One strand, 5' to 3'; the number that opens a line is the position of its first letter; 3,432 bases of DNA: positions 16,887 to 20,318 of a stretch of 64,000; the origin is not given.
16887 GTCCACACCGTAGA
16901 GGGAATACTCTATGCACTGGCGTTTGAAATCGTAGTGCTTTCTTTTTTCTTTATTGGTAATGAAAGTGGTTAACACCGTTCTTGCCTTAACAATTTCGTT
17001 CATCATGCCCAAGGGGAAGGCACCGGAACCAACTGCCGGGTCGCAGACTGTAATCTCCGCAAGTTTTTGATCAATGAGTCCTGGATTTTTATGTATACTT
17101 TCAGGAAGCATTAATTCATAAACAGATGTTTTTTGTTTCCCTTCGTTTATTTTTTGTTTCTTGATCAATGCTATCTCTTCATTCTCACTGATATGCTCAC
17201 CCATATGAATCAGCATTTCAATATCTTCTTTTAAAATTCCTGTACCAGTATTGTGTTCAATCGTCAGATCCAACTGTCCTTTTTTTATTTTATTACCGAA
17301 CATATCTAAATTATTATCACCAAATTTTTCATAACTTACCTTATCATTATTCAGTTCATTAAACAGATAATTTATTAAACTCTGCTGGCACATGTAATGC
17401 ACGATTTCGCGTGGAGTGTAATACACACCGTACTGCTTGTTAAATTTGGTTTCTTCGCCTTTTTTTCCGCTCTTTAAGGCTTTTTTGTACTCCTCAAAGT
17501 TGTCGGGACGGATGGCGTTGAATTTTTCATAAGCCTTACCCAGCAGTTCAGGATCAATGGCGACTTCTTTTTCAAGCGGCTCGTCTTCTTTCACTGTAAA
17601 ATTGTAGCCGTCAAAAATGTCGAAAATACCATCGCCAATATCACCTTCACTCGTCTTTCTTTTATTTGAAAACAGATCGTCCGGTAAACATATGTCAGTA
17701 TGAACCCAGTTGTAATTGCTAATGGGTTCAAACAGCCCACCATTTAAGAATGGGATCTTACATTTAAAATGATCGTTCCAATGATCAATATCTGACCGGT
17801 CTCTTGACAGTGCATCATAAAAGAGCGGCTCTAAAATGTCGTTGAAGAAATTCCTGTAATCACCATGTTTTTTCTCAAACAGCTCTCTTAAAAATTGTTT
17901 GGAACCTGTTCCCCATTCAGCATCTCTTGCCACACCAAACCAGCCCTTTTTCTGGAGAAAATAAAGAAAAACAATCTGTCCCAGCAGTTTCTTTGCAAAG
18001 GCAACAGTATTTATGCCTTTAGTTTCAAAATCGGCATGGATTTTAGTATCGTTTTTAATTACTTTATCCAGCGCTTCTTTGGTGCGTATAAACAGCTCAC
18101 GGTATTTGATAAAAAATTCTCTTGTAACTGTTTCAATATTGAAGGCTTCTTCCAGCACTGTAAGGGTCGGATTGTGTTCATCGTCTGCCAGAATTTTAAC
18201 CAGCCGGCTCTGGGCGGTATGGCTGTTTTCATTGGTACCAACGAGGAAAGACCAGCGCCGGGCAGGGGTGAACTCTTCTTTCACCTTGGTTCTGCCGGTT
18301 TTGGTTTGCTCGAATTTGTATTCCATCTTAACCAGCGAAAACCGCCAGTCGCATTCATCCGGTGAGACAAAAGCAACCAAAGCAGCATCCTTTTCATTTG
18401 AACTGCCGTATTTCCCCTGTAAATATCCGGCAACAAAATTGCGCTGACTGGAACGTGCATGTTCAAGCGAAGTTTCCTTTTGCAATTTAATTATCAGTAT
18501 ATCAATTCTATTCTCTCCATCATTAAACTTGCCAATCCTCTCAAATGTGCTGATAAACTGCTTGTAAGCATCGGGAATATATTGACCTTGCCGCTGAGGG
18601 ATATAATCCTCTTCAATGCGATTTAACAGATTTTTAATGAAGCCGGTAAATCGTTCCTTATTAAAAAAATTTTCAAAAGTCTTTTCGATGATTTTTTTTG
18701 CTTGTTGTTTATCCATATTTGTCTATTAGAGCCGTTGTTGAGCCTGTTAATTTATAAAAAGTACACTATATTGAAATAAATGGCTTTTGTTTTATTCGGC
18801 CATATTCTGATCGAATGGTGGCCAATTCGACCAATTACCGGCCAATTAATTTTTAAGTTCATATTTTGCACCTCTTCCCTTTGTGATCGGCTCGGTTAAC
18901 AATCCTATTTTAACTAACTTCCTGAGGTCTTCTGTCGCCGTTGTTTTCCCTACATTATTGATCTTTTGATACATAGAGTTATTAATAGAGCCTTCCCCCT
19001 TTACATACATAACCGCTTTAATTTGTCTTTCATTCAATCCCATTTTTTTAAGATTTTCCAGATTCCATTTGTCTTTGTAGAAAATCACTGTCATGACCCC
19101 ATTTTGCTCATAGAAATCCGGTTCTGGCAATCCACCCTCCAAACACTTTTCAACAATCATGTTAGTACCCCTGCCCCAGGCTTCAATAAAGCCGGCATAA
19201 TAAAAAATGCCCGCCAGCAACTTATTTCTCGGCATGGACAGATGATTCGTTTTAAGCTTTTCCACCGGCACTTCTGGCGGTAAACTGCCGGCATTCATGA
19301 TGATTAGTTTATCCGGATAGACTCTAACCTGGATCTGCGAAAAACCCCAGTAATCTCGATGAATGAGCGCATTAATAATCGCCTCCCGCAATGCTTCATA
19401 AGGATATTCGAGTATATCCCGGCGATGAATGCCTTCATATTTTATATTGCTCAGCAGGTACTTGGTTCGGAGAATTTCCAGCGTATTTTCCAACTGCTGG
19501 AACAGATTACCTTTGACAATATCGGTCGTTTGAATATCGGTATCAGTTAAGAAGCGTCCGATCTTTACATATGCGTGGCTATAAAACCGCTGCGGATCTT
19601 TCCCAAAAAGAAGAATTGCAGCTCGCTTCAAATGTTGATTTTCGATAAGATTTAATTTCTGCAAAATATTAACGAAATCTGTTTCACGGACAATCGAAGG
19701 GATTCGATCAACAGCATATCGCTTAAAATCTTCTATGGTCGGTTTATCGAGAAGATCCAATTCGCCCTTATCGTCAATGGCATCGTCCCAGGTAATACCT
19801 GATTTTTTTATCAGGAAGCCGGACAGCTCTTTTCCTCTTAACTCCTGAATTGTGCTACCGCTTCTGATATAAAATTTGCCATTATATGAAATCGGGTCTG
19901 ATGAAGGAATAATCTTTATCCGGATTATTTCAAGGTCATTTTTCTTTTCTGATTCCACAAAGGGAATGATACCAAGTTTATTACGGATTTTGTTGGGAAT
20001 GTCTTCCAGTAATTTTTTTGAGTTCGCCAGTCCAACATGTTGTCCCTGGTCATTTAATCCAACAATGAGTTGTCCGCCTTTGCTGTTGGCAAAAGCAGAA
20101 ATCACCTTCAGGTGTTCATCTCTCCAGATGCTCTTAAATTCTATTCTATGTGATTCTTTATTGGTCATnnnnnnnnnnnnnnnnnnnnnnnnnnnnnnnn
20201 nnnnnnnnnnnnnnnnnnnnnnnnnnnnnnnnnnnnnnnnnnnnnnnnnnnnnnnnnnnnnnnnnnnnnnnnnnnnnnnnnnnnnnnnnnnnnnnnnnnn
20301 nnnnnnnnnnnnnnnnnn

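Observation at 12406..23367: Tightly coupled four-gene operon (PLD-SNF2 helicase / AlbA_2-HATPase-wHTH / PglX-like N6A methyltransferase / PHP-SMC ATPase) that fits no named R-M, BREX or DISARM class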

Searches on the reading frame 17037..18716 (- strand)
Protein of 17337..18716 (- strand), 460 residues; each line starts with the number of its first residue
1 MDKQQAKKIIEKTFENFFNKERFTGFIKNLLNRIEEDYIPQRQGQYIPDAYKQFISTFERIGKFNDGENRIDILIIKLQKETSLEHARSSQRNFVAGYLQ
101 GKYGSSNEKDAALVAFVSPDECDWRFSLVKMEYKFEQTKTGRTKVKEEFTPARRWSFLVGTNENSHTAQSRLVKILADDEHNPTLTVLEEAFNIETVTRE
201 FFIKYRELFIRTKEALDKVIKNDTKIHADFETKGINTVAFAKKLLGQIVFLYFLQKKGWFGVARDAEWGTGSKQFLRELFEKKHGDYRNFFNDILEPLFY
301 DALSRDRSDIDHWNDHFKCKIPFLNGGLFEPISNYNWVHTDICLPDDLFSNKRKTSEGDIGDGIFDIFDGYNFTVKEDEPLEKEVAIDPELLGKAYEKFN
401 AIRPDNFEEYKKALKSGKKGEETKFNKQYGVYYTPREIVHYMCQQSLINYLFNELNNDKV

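Call 70: predict_structure(alignment_id=A3)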
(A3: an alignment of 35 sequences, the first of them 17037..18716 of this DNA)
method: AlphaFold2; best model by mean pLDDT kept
length: 560 residues; sequences in the alignment: 35
mean_pLDDT: 74.9   pTM: 0.66
mean pLDDT of the five models: 74.9, 74.4, 73.7, 70.1, 69.6
residues with pLDDT >= 90: 59; 70-90: 324; 50-70: 142; < 50: 35
segments of 3 or more residues with pLDDT < 50: 379-386, 432-436, 463-465, 468-470, 486-488, 558-560
pLDDT, mean of each block of 10 residues (from residue 1): 86 89 93 86 86 89 89 89 62 85 71 89 85 66 56 74 65 85 88 74 82 91 88 85 80 76 80 86 87 83 58 68 60 68 89 78 82 52 49 61 80 75 69 49 68 66 48 51 49 76 77 78 79 77 81 61
secondary structure, 60 per line:
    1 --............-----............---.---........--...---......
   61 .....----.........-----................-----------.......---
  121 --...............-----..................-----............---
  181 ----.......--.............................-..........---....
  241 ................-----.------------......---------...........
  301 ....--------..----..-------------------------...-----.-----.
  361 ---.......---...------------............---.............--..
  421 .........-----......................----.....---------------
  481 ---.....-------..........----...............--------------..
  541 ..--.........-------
elements in order: H3-14 H20-31 E39-43 E55-65 E70-78 H84-99 E111-117 E123-137 E143-160 H166-177 H185-191 H194-222 H224-233 H237-256 H275-280 H290-304 H364-370 E374-376 H389-400 H404-416 H419-429 H435-456 E461-465 E484-488 H496-505 H510-524 H539-542 H545-553

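Call 72: fold_search(model_id=the predicted structure, library=pdb)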
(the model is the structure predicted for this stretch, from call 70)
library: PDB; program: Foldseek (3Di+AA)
matches with E <= 10: 777; with E <= 0.001: 0
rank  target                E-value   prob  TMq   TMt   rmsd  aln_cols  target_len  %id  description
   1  4rpa_A                1.8e-02  0.77  0.12  0.19  10.5       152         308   11  Crystal structure of inorganic pyrophosphatase from Staphylococcus aureus in complex with Mn2+ (released 2015-01-21)
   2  8pv1_Cf               1.9e-02  0.25  0.08  0.13  17.3       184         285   13  Chaetomium thermophilum pre-60S State 6 - pre-5S rotation - L1 intermediate - composite structure (released 2023-11-15)
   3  8i9r_Cy               2.5e-02  0.38  0.08  0.15  12.5       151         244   14  Cryo-EM structure of a Chaetomium thermophilum pre-60S ribosomal subunit - State 5S RNP (released 2023-05-17)
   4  1wpm_A                4.3e-02  0.69  0.11  0.18   9.1       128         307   12  Structure of Bacillus subtilis inorganic pyrophosphatase (released 2004-11-23)
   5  8hp0_A                4.7e-02  0.28  0.10  0.16  16.1       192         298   10  Crystal structure of meso-diaminopimelate dehydrogenase from Prevotella timonensis (released 2023-12-13)
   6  6ca4_C                5.6e-02  0.47  0.10  0.20  15.2       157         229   11  Crystal structure of humanized D. rerio TDP2 by 14 mutations (released 2018-05-02)
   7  9qiw_CJ               5.6e-02  0.28  0.07  0.12  10.7       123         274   15  Human pre-60S - State 3 (released 2025-04-30)
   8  3ee1_A                5.9e-02  0.33  0.07  0.11  13.2       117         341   13  Novel fold of VirA, a type III secretion system effector protein from Shigella flexneri (released 2008-12-16)
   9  2iw4_B                6.2e-02  0.72  0.11  0.18   9.0       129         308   12  CRYSTAL STRUCTURE OF BASILLUS SUBTILIS FAMILY II INORGANIC PYROPHOSPHATASE MUTANT, H98Q, IN COMPLEX WITH PNP (released 2006-11-07)
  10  5jen_A                6.6e-02  0.18  0.07  0.14  12.2       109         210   16  Crystal structure of the anti-sigma factor RsiV bound to lysozyme (released 2016-09-07)
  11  9cr1_A                7.7e-02  0.47  0.08  0.17  17.3       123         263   16  Crystal structure of histidine racemase (HisR) of Fusobacterium nucleatum (C67S) (released 2025-03-05)
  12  2iw4_A                9.1e-02  0.57  0.11  0.18   9.6       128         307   11  CRYSTAL STRUCTURE OF BASILLUS SUBTILIS FAMILY II INORGANIC PYROPHOSPHATASE MUTANT, H98Q, IN COMPLEX WITH PNP (released 2006-11-07)
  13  8rl2_CJ               1.1e-01  0.13  0.07  0.10  10.4       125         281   16  Human pre-60S - State 5 (released 2025-01-15)
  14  2eb0_A                1.1e-01  0.60  0.11  0.18  10.1       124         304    9  Crystal structure of Methanococcus jannaschii putative family II inorganic pyrophosphatase (released 2007-08-07)
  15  3wb9_A                1.1e-01  0.23  0.10  0.16  14.4       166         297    7  Crystal Structures of meso-diaminopimelate dehydrogenase from Symbiobacterium thermophilum (released 2014-03-26)
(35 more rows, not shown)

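Call 116: search_protein_representatives(protein=window:17337-18716:-)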
Query: 460 residues. Proteins with E-value up to 0.001 (for the whole library): 4673; up to 1e-10: 2819; up to 1e-30: 1023. The best 150 are listed.
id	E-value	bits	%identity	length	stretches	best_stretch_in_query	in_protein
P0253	4.3e-255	863.4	84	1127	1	1-460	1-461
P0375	2.7e-225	765.2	75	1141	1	1-452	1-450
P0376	8.4e-222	753.7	72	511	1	1-456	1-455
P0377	1.4e-217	739.8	72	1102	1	2-457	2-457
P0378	2.9e-217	738.8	73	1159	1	1-456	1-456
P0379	6.9e-211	717.7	69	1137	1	1-459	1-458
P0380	5.3e-208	708.2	70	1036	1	1-455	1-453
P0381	8.8e-207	704.2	68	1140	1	1-457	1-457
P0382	2.4e-205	699.5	69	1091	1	1-458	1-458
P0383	3.8e-204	695.5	70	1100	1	1-456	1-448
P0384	1.1e-196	670.9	67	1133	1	1-458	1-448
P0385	1.6e-195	667.1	65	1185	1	1-459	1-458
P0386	2.9e-195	666.2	65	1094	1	1-456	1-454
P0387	5.8e-189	645.5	69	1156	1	1-456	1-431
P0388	3.7e-186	636.2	63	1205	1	1-456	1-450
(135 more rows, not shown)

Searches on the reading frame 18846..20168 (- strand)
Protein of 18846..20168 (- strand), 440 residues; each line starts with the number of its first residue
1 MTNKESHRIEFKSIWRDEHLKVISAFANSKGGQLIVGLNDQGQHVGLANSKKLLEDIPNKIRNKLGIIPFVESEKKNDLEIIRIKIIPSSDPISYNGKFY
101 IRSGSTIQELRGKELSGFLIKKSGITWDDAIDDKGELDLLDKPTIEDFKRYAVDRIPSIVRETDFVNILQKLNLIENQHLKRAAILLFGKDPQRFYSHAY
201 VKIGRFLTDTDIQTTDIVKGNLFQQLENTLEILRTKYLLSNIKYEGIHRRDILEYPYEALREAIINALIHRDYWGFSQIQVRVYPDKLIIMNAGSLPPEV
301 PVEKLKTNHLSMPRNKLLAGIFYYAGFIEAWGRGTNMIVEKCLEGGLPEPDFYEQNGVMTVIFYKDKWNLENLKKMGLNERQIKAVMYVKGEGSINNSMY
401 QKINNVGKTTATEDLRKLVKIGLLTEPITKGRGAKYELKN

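Call 3: search_protein_families(library=pfam, proteins=[window:18846-20168:-], max_evalue=0.01)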
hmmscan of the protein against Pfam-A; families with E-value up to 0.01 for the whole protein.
window:18846-20168:- (440 aa): 2 families
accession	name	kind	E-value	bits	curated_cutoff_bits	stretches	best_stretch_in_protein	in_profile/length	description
PF13749.12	HATPase_c_4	-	4.9e-21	75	26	1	277-363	2-89/89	Putative ATP-dependent DNA helicase recG C-terminal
PF04326.19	SLFN_AlbA_2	-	9.1e-16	58.9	25.3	1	5-110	1-117/118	Schlafen, AlbA_2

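Call 4: search_protein_families(library=padloc, proteins=[window:18846-20168:-], max_evalue=0.01)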
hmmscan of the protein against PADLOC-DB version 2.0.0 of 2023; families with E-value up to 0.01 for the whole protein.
window:18846-20168:- (440 aa): 4 families
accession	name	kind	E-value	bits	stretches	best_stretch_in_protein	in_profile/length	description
PDLC02394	pAgo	-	3.7e-21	72.6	1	16-367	54-438/1121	-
PDLC02402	Aga_SIR2-PNTD1-PNTD2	-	3.8e-19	66.3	1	150-339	334-536/876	Class I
PDLC02418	Aga_SIR2-Kinase-PNTD1-PNTD2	-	3e-13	46.9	1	209-334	276-409/756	Class I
PDLC01879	CARF3--CARF_TM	-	0.0085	13.8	0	377-439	153-210/222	-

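Call 5: search_protein_families(library=ncbifam, proteins=[window:18846-20168:-], max_evalue=0.01)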
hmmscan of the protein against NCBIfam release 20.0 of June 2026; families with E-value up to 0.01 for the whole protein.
window:18846-20168:- (440 aa): 0 families

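Call 92: search_protein_families(library=ncbifam, proteins=[L177:8012-9760:+], max_evalue=0.001)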
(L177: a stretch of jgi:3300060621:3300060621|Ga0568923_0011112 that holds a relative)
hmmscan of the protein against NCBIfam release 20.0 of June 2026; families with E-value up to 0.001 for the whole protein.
L177:8012-9760:+ (583 aa): 7 families
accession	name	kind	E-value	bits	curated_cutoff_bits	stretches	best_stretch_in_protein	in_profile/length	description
NF045780.1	TrlF_fam_ATP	equivalog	1.2e-91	308.9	350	1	8-576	1-579/944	TrlF family AAA-like ATPase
NF042955.1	Ppl_antiphage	equivalog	6.9e-21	73.9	1000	1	9-334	1-300/882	anti-phage protein Ppl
NF045781.1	Spaf1101_AAA_ATP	equivalog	7.4e-17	61.1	475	1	45-579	98-593/836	Spaf_1101 family AAA-like ATPase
NF047791.1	RNaseRnm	equivalog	5.3e-07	29.2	375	1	42-91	19-68/275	RNase RNM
TIGR02169.1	SMC_prok_A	equivalog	3.2e-05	21.8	729.4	0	303-333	15-45/1165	chromosome segregation protein SMC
NF041577.1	nside_bi_sphtase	equivalog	0.00011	21.5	400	1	42-98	20-74/276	3',5'-nucleoside bisphosphate phosphatase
NF003034.1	PRK03918.1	equivalog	0.00018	19.7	700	0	303-355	15-67/878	DNA double-strand break repair ATPase Rad50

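Call 98: search_protein_families(library=padloc, proteins=[L177:8012-9760:+], max_evalue=0.001)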
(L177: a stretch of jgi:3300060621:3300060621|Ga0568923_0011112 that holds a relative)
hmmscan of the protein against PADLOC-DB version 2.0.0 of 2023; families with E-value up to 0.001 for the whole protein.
L177:8012-9760:+ (583 aa): 5 families
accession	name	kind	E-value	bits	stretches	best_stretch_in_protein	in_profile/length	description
PDLC02208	Ppl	-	1.5e-16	57.7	1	40-334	28-307/894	-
PDLC00080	GajA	-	8.6e-06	22.8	1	282-353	2-72/622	AAA ATPase domain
PDLC03859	LmuB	-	2.2e-05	21.9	1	286-334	3-47/611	-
PDLC00099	GajA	-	0.00026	18.1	1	302-349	20-67/626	AAA ATPase domain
PDLC02913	ATPase_I-A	-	0.00099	16.3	1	275-333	39-96/508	-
